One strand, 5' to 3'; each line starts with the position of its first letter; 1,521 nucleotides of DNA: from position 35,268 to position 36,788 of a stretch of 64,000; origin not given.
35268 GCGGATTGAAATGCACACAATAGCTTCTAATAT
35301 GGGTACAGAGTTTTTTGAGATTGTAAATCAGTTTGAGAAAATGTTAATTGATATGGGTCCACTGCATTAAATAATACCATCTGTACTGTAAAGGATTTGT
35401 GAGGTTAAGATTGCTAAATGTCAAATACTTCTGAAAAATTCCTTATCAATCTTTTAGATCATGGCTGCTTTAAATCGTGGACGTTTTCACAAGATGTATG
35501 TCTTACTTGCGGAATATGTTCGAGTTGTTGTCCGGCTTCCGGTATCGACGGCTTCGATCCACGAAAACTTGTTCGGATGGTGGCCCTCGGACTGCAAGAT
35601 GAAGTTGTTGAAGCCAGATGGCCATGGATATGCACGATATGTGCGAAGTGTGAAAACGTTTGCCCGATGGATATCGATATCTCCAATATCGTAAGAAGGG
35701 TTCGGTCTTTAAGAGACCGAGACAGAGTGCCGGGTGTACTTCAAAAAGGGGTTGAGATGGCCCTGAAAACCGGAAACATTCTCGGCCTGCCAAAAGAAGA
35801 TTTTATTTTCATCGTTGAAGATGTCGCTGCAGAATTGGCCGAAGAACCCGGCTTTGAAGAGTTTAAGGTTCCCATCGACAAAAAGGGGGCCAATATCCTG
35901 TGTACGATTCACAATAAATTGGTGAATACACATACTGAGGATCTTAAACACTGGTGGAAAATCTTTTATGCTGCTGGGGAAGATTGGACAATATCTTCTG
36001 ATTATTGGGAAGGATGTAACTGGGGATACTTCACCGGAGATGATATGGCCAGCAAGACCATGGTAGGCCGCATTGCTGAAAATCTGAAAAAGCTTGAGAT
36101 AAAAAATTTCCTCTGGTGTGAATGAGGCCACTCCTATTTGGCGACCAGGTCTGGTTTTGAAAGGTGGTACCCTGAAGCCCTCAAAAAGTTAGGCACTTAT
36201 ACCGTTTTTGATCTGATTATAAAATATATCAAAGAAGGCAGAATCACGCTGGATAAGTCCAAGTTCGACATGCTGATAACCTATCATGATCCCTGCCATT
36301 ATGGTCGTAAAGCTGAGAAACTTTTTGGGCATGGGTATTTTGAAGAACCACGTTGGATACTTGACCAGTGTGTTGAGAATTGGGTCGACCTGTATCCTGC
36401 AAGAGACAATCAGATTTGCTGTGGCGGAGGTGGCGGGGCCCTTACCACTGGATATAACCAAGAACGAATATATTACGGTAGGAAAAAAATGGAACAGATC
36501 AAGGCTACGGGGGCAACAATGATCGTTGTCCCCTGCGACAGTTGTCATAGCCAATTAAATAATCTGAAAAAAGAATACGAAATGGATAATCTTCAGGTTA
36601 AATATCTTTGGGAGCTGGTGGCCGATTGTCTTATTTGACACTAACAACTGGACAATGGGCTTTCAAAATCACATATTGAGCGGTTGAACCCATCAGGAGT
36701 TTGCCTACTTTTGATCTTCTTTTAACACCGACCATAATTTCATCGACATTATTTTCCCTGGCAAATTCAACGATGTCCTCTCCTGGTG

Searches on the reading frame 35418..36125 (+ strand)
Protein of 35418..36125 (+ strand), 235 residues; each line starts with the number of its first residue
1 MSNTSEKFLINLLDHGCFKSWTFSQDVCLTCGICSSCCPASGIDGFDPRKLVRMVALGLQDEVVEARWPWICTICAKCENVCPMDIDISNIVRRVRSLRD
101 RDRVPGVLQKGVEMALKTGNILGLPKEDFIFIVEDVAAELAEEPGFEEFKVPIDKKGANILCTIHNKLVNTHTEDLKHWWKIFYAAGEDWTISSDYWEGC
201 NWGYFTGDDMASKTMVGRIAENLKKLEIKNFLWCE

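Call 21: search_protein_families(library=pfam, proteins=[window:35418-36125:+])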
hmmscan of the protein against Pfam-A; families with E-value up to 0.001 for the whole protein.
window:35418-36125:+ (235 aa): 4 families
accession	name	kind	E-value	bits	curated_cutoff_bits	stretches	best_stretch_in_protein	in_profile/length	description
PF13183.11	Fer4_8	-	2e-08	35.1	27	1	26-86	3-68/68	4Fe-4S dicluster domain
PF13534.11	Fer4_17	-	2.2e-08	35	22.2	1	28-87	2-61/61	4Fe-4S dicluster domain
PF13187.11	Fer4_9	-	5.9e-06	26.7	27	1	28-85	2-50/52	4Fe-4S dicluster domain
PF13237.11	Fer4_10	-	9.6e-05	22.7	25.5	0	23-83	4-53/53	4Fe-4S dicluster domain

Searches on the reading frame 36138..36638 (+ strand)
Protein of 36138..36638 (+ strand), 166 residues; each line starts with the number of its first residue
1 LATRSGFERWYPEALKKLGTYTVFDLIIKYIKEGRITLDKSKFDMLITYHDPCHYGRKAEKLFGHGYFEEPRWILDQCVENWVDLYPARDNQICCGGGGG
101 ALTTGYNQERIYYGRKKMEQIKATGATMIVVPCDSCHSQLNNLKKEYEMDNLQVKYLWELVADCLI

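Call 21: search_protein_families(library=pfam, proteins=[window:36138-36638:+])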
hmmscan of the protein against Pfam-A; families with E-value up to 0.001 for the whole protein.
window:36138-36638:+ (166 aa): 1 family
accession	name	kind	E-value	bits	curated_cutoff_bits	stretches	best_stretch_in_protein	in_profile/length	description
PF02754.22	CCG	-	2.1e-13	50.6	20.6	1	47-140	1-84/85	Cysteine-rich domain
